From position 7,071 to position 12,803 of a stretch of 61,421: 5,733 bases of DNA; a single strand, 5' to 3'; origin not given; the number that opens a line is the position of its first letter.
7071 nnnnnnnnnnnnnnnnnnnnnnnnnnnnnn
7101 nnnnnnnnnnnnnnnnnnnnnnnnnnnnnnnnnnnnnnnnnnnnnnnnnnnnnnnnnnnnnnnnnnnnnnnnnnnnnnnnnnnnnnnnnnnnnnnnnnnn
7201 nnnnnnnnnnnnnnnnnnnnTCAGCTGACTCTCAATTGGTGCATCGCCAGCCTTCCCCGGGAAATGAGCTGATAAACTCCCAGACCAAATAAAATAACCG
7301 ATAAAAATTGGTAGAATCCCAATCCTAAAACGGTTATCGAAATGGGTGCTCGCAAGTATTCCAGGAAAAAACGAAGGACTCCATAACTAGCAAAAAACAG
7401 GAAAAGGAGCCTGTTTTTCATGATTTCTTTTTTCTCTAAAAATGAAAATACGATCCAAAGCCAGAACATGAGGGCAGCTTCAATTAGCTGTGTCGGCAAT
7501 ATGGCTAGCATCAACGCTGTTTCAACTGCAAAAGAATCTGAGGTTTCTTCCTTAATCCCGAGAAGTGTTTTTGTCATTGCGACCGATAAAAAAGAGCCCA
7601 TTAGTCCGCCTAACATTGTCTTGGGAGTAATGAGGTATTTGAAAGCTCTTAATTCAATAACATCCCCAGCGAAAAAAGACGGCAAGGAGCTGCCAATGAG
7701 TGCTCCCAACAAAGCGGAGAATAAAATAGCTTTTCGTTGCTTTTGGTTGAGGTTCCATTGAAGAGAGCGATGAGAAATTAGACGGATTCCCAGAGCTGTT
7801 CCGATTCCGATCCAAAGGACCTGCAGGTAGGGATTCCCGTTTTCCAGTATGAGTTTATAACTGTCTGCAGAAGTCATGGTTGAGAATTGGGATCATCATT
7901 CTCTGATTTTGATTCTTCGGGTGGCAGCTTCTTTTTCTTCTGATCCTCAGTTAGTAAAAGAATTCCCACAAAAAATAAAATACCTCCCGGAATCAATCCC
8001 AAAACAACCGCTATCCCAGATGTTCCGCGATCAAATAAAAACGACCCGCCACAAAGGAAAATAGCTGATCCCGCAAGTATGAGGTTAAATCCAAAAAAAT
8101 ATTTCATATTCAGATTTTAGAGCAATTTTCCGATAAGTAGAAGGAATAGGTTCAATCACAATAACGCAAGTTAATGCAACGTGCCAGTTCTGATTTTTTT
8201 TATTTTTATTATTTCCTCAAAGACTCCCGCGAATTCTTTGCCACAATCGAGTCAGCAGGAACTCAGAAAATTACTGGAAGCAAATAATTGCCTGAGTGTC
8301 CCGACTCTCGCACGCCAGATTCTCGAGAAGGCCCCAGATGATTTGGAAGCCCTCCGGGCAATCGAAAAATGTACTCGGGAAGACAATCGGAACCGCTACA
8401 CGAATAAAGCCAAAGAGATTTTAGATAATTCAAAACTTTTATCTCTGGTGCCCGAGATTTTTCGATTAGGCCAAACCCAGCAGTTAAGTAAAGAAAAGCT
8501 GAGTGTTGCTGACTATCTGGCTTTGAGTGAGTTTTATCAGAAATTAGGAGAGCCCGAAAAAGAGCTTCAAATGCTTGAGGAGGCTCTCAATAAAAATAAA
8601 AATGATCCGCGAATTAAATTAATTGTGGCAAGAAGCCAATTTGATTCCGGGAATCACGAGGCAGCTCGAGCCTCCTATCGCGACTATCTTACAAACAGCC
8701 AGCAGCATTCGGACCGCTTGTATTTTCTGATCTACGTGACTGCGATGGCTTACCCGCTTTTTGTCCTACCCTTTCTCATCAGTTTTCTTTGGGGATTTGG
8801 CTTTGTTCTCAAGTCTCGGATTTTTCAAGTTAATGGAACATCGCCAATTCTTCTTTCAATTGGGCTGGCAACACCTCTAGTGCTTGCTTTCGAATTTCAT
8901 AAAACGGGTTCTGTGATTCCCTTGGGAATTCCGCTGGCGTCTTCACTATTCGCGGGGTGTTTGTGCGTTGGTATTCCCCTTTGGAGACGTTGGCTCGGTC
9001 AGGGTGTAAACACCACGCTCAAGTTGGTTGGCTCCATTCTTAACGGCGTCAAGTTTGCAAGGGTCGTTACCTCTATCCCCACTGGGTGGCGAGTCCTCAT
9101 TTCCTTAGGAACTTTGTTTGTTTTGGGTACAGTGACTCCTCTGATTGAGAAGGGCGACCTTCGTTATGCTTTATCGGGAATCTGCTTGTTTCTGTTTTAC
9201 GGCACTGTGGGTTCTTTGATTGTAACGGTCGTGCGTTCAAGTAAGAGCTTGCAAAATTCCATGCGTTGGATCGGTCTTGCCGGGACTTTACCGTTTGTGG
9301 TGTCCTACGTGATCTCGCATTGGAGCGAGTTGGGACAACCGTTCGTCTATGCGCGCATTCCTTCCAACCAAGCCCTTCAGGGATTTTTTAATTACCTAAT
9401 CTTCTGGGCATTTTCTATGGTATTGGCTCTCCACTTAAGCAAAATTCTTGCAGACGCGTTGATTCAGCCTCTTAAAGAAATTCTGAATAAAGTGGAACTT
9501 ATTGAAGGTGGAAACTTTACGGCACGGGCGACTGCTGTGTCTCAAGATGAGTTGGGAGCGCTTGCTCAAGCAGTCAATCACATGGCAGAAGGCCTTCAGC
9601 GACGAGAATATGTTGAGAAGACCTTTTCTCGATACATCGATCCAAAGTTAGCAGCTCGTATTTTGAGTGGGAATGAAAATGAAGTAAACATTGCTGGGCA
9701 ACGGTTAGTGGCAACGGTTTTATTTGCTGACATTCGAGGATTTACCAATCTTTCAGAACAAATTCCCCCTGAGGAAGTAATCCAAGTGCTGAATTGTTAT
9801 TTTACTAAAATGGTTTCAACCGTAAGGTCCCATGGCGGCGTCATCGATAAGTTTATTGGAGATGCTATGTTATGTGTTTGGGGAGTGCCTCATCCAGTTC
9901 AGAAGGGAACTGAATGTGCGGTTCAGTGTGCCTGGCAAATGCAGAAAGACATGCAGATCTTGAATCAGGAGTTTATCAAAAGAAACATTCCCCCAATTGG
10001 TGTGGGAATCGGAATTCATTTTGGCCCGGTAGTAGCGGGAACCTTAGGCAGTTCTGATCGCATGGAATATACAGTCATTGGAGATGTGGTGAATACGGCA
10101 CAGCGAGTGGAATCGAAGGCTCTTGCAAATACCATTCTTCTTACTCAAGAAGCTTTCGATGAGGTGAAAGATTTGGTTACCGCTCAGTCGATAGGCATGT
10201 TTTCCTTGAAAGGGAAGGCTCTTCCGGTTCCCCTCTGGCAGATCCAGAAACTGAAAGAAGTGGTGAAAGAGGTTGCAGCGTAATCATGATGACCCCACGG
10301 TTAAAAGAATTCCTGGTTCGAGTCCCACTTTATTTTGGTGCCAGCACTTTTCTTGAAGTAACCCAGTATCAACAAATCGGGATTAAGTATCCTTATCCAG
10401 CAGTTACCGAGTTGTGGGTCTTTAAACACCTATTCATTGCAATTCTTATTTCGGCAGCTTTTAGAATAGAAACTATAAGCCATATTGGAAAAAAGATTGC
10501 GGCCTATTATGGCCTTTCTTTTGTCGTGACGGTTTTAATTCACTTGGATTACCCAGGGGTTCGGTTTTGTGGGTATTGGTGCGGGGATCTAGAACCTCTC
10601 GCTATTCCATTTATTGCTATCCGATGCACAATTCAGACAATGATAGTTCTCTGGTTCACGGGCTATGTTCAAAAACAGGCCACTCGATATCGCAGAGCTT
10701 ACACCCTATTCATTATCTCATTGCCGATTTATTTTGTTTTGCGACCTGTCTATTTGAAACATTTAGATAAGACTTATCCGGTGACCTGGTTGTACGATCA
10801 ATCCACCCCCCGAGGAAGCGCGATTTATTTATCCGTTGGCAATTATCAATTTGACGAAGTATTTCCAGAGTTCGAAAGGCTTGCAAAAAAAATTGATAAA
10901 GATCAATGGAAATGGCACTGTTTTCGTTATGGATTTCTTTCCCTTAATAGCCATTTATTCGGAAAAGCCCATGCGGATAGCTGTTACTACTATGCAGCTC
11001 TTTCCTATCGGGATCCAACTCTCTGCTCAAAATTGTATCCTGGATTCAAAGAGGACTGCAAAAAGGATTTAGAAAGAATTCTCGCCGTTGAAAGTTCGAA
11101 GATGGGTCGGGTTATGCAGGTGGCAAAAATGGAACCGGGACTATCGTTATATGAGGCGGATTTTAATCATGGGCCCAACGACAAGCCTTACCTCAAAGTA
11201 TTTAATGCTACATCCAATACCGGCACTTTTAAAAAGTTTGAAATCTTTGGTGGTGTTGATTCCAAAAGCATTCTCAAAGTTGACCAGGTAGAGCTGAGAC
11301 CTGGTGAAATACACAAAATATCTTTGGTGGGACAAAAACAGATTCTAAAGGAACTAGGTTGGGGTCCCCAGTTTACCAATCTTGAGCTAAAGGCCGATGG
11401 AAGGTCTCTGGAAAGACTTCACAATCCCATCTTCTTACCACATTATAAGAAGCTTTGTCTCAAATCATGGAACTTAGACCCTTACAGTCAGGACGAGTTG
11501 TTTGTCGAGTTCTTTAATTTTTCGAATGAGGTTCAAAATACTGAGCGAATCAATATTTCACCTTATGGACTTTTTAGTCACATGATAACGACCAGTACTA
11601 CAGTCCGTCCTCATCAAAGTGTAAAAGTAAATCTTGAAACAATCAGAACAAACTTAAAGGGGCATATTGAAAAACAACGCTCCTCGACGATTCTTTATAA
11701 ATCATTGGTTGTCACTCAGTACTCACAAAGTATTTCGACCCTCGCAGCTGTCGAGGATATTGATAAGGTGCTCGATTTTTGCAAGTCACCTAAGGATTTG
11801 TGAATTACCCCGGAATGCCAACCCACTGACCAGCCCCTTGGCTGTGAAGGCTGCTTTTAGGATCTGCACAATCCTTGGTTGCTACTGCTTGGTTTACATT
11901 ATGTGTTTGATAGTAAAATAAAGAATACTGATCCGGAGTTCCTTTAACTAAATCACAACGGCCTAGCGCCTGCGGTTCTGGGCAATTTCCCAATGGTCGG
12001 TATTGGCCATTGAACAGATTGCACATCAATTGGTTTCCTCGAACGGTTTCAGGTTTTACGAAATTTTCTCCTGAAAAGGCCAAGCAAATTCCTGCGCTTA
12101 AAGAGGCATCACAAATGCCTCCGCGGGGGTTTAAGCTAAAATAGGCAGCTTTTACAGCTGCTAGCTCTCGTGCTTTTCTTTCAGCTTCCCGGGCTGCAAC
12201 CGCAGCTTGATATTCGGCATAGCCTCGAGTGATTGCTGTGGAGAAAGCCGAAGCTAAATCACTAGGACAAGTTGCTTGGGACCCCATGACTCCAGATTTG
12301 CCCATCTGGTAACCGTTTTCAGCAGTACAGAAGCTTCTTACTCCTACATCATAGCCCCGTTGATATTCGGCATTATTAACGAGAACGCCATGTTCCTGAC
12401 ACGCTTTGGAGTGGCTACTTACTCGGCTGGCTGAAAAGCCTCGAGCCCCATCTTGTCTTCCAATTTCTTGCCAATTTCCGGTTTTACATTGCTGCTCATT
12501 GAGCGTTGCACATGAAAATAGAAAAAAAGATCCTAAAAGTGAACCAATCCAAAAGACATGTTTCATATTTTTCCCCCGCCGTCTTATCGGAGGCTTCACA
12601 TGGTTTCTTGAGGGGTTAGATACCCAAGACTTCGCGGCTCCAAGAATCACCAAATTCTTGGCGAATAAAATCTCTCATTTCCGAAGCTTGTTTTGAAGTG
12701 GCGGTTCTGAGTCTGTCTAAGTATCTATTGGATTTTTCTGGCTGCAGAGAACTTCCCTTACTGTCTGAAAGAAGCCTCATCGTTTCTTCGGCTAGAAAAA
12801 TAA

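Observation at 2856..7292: Translationally coupled radical SAM - PLP - di-iron desaturase - LbH operon with no pathway I can assign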

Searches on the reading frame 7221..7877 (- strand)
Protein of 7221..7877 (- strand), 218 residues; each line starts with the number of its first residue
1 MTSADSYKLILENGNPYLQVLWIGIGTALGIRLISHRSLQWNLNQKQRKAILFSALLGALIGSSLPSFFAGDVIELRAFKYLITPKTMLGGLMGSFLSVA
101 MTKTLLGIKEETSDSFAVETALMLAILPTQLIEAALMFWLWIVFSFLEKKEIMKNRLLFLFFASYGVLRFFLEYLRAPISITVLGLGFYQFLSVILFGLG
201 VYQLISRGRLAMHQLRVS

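Call 3: search_protein_families(library=pfam, proteins=[window:7221-7877:-], max_evalue=0.01)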
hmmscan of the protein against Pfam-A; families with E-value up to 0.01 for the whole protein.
window:7221-7877:- (218 aa): 1 family
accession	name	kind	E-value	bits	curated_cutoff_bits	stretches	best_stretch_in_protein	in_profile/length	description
PF01790.23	LGT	-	2.8e-09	37.1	24.9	1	58-204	88-238/240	Prolipoprotein diacylglyceryl transferase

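Call 4: search_protein_families(library=ncbifam, proteins=[window:7221-7877:-], max_evalue=0.01)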
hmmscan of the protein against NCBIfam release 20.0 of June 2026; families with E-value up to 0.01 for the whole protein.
window:7221-7877:- (218 aa): 3 families
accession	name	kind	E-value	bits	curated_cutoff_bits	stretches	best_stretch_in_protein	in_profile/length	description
NF000778.0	PRK00052.3-4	equivalog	1e-08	35.2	334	1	101-202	142-239/252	prolipoprotein diacylglyceryl transferase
TIGR00544.1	lgt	equivalog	1e-07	31.6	118.9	1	119-197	176-259/280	prolipoprotein diacylglyceryl transferase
NF009611.0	PRK13108.1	equivalog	0.0029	16.6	636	1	125-216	192-286/476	prolipoprotein diacylglyceryl transferase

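Call 94: search_solved_structures(query=A2, max_evalue=1, show_alignments=1)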
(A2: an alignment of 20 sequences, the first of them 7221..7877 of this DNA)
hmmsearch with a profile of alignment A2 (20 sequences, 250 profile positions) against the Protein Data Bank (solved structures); distinct sequences matched with E-value up to 1: 1.
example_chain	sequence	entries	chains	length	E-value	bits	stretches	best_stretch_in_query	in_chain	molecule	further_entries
5azb_A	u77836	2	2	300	0.0019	21.2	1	155-237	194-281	Prolipoprotein diacylglyceryl transferase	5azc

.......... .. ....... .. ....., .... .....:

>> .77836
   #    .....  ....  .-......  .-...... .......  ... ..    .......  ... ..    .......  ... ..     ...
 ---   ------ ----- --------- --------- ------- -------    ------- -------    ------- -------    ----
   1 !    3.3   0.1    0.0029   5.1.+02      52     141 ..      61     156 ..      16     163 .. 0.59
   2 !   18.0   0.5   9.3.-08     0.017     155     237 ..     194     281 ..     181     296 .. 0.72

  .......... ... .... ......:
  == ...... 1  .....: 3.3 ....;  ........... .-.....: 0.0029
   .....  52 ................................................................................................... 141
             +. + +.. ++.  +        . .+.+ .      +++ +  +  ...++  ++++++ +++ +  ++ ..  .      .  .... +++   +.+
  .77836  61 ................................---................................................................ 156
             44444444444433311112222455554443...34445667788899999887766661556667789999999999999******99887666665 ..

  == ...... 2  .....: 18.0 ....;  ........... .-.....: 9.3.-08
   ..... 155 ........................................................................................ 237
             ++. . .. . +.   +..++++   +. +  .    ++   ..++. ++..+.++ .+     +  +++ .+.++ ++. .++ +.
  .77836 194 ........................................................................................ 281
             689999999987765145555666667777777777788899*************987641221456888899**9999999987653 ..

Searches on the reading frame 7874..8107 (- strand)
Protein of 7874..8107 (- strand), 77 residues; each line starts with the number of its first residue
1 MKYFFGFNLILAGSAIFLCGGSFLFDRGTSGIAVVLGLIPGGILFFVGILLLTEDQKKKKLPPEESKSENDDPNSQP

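Call 3: search_protein_families(library=pfam, proteins=[window:7874-8107:-], max_evalue=0.01)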
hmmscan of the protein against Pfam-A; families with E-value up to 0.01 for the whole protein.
window:7874-8107:- (77 aa): 2 families
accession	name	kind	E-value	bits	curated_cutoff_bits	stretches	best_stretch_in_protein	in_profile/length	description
PF02038.21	ATP1G1_PLM_MAT8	-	0.0039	17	26.9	1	36-61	16-41/48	ATP1G1/PLM/MAT8 family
PF03647.18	Tmemb_14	-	0.0073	17.4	24.8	1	13-58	5-50/92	Transmembrane proteins 14C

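Call 4: search_protein_families(library=ncbifam, proteins=[window:7874-8107:-], max_evalue=0.01)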
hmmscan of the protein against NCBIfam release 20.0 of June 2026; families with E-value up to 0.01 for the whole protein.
window:7874-8107:- (77 aa): 0 families

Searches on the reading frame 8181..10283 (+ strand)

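Call 79: search_protein_families(library=pfam, proteins=[window:8181-10283:+], max_evalue=0.001)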
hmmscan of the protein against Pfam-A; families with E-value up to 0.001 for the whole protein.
window:8181-10283:+ (700 aa): 3 families
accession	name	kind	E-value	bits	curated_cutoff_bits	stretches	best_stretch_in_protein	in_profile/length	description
PF00211.25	Guanylate_cyc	-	2.3e-28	99.5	21.9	1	511-679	9-173/183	Adenylate and Guanylate cyclase catalytic domain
PF00672.30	HAMP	-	9e-11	42.4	25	1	423-473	2-52/53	HAMP domain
PF13428.12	TPR_14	-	4.7e-05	24.1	23.5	0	111-147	3-39/44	Tetratricopeptide repeat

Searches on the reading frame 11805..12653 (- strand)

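Call 79: search_protein_families(library=pfam, proteins=[window:11805-12653:-], max_evalue=0.001)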
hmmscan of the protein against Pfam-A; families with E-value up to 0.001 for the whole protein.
window:11805-12653:- (282 aa): 1 family
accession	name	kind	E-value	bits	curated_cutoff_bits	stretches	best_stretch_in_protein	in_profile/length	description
PF10973.13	DUF2799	-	1.3e-20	74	25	1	60-145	1-85/86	Protein of unknown function (DUF2799)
